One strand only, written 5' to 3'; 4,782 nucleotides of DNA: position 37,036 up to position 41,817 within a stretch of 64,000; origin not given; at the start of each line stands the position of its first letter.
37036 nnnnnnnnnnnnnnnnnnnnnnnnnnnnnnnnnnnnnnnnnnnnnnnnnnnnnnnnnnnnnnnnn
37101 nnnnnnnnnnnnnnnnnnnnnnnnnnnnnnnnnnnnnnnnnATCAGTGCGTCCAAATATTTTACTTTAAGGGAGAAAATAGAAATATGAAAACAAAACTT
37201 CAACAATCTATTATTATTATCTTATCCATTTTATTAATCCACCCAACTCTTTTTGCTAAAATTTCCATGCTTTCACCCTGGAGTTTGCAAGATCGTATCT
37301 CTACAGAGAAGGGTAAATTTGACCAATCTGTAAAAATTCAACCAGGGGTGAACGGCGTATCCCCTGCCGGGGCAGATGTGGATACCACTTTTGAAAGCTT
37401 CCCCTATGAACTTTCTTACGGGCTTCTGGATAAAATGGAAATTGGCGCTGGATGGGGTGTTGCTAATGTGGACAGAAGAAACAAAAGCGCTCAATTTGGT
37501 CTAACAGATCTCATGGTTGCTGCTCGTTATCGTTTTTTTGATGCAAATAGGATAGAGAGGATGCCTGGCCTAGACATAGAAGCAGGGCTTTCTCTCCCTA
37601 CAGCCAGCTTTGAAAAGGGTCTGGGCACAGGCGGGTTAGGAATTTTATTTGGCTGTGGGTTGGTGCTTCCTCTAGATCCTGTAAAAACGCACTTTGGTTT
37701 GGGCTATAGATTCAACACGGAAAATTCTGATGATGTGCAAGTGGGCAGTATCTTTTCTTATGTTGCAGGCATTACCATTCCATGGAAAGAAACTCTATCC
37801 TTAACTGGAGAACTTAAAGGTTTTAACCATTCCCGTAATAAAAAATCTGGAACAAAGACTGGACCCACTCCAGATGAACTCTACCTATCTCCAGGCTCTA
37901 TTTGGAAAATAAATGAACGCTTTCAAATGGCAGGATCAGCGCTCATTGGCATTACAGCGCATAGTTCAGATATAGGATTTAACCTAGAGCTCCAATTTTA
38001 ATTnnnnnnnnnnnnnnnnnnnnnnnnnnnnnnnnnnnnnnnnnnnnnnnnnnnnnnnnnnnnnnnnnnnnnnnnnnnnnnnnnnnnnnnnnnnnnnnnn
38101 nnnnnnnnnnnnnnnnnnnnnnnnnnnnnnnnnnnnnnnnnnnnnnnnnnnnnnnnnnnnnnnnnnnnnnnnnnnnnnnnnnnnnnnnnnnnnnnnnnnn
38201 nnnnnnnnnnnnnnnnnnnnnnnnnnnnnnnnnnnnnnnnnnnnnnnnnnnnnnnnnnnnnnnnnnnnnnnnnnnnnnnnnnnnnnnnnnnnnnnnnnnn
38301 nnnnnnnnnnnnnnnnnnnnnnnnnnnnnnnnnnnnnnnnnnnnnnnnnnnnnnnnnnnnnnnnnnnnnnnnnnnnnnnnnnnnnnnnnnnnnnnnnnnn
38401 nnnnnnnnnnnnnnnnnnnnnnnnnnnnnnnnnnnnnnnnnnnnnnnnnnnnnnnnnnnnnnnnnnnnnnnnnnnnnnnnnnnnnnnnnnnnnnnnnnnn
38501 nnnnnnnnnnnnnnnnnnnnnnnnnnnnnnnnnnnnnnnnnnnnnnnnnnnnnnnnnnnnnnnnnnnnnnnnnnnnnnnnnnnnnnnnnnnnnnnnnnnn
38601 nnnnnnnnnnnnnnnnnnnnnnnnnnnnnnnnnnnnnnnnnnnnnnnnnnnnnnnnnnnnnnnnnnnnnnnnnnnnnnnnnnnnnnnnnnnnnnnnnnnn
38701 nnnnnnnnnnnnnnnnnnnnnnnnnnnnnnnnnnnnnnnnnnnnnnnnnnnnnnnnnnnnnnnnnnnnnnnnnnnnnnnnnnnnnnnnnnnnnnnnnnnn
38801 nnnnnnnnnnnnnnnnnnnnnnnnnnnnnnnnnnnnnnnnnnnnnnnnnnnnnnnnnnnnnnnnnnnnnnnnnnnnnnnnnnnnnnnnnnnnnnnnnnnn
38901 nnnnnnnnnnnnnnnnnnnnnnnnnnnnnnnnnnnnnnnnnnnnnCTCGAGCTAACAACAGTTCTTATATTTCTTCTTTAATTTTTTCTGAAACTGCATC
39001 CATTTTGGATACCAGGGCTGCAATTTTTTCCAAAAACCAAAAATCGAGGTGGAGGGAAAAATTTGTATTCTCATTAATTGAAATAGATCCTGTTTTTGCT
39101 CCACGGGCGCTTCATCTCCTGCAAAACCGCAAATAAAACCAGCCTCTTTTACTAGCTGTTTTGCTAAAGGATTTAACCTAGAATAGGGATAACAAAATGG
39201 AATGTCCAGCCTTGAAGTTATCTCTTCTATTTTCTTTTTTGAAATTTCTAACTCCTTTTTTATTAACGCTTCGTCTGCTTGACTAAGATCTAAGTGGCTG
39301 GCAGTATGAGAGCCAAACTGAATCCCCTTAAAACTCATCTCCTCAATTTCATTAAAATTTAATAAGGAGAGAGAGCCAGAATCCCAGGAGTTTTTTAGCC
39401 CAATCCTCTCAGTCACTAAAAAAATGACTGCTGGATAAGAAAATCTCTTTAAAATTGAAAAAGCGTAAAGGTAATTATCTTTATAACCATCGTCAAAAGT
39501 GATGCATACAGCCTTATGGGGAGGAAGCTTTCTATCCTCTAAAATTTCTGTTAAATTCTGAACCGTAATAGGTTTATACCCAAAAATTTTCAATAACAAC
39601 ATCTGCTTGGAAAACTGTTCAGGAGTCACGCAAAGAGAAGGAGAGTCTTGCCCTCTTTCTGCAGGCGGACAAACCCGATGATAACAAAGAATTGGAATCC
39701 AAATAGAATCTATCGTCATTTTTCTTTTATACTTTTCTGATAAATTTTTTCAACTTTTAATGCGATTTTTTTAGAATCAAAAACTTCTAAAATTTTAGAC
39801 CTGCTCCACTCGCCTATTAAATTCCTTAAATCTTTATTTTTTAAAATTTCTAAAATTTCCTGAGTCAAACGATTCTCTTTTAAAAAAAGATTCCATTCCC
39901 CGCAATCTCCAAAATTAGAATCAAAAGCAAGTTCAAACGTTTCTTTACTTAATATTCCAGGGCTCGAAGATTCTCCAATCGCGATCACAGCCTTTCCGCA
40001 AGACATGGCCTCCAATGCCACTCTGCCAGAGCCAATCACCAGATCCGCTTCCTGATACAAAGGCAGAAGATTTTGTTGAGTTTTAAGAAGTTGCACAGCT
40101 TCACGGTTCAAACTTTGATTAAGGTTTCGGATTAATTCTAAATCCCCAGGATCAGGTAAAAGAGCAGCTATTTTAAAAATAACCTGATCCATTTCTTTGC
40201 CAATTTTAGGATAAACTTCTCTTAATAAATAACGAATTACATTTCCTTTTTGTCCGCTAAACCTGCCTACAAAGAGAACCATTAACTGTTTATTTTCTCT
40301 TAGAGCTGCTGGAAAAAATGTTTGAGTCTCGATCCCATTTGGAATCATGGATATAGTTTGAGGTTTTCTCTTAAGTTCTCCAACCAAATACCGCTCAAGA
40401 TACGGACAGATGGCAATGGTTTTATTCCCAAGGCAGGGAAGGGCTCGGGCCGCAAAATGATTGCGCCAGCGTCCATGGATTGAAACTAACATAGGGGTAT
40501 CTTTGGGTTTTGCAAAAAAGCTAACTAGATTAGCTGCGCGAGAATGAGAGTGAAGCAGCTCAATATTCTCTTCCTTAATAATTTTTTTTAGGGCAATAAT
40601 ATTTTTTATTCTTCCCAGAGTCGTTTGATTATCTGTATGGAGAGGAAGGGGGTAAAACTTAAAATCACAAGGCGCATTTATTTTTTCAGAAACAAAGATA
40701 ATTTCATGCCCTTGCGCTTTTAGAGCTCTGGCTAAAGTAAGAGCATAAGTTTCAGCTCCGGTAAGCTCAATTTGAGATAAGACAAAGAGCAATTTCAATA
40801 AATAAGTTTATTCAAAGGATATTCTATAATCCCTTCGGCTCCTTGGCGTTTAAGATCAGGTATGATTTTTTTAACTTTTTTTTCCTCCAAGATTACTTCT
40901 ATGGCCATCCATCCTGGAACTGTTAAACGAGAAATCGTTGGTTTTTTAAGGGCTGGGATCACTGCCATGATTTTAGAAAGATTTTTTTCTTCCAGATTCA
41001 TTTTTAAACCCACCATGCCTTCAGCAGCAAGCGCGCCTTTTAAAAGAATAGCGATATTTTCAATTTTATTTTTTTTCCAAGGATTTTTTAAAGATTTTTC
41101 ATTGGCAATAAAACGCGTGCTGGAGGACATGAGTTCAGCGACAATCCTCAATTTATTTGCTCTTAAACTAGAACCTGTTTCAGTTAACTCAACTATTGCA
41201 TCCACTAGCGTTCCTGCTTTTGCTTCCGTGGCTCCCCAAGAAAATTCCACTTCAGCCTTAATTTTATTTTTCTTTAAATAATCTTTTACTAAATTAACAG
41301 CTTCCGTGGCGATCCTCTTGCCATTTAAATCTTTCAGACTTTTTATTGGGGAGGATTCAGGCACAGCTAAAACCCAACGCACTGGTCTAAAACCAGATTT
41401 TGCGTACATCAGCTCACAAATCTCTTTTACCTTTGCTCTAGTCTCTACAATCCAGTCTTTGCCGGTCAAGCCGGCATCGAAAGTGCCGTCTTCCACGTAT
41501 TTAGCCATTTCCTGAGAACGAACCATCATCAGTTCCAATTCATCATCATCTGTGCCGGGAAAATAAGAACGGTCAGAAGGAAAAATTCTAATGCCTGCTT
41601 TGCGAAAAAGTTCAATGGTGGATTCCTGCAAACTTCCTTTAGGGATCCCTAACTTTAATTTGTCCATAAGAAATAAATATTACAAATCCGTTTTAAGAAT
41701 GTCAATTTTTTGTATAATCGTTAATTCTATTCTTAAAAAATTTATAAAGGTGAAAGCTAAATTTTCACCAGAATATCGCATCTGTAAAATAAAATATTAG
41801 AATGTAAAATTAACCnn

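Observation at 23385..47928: Three paralogous 'GT2 polyprenyl-P-sugar synthase + GT-C transferase' modules in 25 kb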

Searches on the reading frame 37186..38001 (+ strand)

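Call 4: search_protein_families(library=pfam, proteins=[window:37186-38001:+])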
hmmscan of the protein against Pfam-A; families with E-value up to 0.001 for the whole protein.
window:37186-38001:+ (271 aa): 1 family
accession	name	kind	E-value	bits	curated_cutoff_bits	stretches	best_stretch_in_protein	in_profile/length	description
PF13557.12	Phenol_MetA_deg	-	1.6e-07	32.1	22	1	94-259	63-228/242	Putative MetA-pathway of phenol degradation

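Call 20: search_protein_families(library=ncbifam, proteins=[window:37186-38001:+], max_evalue=0.001)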
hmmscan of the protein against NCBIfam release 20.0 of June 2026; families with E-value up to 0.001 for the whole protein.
window:37186-38001:+ (271 aa): 0 families

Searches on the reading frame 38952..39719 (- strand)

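Call 4: search_protein_families(library=pfam, proteins=[window:38952-39719:-])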
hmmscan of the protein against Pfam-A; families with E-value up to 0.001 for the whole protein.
window:38952-39719:- (255 aa): 1 family
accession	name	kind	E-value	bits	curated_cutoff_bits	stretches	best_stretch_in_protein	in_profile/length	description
PF01522.26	Polysacc_deac_1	-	1.7e-21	76.9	23.1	1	66-195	4-121/124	Polysaccharide deacetylase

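Call 20: search_protein_families(library=ncbifam, proteins=[window:38952-39719:-], max_evalue=0.001)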
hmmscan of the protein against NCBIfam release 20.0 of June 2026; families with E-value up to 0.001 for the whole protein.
window:38952-39719:- (255 aa): 8 families
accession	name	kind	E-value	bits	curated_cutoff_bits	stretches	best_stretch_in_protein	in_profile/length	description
TIGR03938.2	deacetyl_PgaB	equivalog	4.8e-26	91.2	321.9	1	10-140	5-143/621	poly-beta-1,6-N-acetyl-D-glucosamine N-deacetylase PgaB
TIGR03933.1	PIA_icaB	equivalog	1.2e-18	67.6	248.35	1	30-220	34-229/245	intercellular adhesin biosynthesis polysaccharide N-deacetylase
NF011177.0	PRK14582.1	equivalog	1.1e-13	50.3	923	1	11-102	52-140/671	poly-beta-1,6-N-acetyl-D-glucosamine N-deacetylase PgaB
NF011176.0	PRK14581.1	equivalog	4.8e-10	38.2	1091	1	11-140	52-186/673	poly-beta-1,6-N-acetyl-D-glucosamine N-deacetylase PgaB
TIGR02884.1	spore_pdaA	equivalog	5.5e-07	29.5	298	1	68-178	36-135/224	delta-lactam-biosynthetic de-N-acetylase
TIGR02764.1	spore_ybaN_pdaB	equivalog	1.6e-06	28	237.4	1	68-195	5-121/191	polysaccharide deacetylase family sporulation protein PdaB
NF050820.1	PolSacchBiosHfsH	equivalog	2.9e-05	23.8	400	1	124-191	85-152/249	oligosaccharide deacetylase HfsH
TIGR04243.1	nodulat_NodB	equivalog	0.0003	20.3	240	0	70-193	3-116/197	chitooligosaccharide deacetylase NodB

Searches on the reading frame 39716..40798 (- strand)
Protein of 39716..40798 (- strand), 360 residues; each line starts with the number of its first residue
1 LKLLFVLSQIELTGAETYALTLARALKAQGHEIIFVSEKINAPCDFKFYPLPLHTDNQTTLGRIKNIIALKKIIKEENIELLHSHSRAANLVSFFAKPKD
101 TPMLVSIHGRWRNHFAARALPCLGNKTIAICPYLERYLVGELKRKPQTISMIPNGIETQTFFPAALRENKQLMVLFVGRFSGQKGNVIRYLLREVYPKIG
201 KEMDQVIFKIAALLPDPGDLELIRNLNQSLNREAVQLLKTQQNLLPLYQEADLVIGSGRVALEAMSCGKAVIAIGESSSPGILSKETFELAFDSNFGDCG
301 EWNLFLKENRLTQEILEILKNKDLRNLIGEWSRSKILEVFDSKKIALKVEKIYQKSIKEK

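Call 4: search_protein_families(library=pfam, proteins=[window:39716-40798:-])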
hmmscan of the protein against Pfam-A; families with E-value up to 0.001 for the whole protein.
window:39716-40798:- (360 aa): 5 families
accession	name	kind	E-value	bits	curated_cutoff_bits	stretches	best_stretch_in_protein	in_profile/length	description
PF13439.12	Glyco_transf_4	-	1.1e-20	74.8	28.5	1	14-159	3-169/170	Glycosyltransferase Family 4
PF13579.12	Glyco_trans_4_4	-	6e-11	43.4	29.7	1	13-155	1-158/158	Glycosyl transferase 4-like domain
PF13692.12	Glyco_trans_1_4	-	5e-09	37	27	1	173-275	3-107/142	Glycosyl transferases group 1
PF00534.26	Glycos_transf_1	-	1e-07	32.1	26.4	1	162-283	6-131/172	Glycosyl transferases group 1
PF13477.12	Glyco_trans_4_2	-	5.5e-06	27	23.4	1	14-109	8-108/139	Glycosyl transferase 4-like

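Call 20: search_protein_families(library=ncbifam, proteins=[window:39716-40798:-], max_evalue=0.001)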
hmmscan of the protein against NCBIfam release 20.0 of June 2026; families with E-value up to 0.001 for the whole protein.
window:39716-40798:- (360 aa): 5 families
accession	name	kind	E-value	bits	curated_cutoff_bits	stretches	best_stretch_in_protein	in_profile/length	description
TIGR02149.1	glgA_Coryne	subfamily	3e-12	46.4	302.4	1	146-355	168-389/391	glycogen synthase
TIGR03999.1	thiol_BshA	equivalog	1.9e-08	33.6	273.7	1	148-357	168-374/375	N-acetyl-alpha-D-glucosaminyl L-malate synthase BshA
TIGR03088.1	stp2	hypoth_equivalog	3.4e-06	26.3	409.05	1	110-356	123-373/374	TIGR03088 family PEP-CTERM/XrtA system glycosyltransferase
TIGR03087.1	stp1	hypoth_equivalog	2e-05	24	316.65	1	147-352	196-393/397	TIGR03087 family PEP-CTERM/XrtA system glycosyltransferase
NF050056.1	ProtGlycPglH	equivalog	0.00054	19.1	600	1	1-252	1-254/354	GalNAc-alpha-(1->4)-GalNAc-alpha-(1->3)-diNAcBac-PP-undecaprenol alpha-1,4-N-acetyl-D-galactosaminyltransferase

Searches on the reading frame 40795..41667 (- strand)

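Call 4: search_protein_families(library=pfam, proteins=[window:40795-41667:-])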
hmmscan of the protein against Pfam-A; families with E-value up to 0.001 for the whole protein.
window:40795-41667:- (290 aa): 4 families
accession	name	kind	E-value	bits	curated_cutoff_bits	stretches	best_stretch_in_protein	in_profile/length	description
PF01634.23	HisG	-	1.1e-43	149.4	25.5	1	50-210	1-157/158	ATP phosphoribosyltransferase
PF08029.16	HisG_C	-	4.9e-23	81.5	23.5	1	215-287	1-73/73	HisG, C-terminal domain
PF12974.12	Phosphonate-bd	-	1.2e-05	25.3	27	1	52-142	40-137/242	ABC transporter, phosphonate, periplasmic substrate-binding protein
PF09084.16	NMT1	-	0.00014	22.2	20.5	1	52-136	32-117/216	NMT1/THI5 like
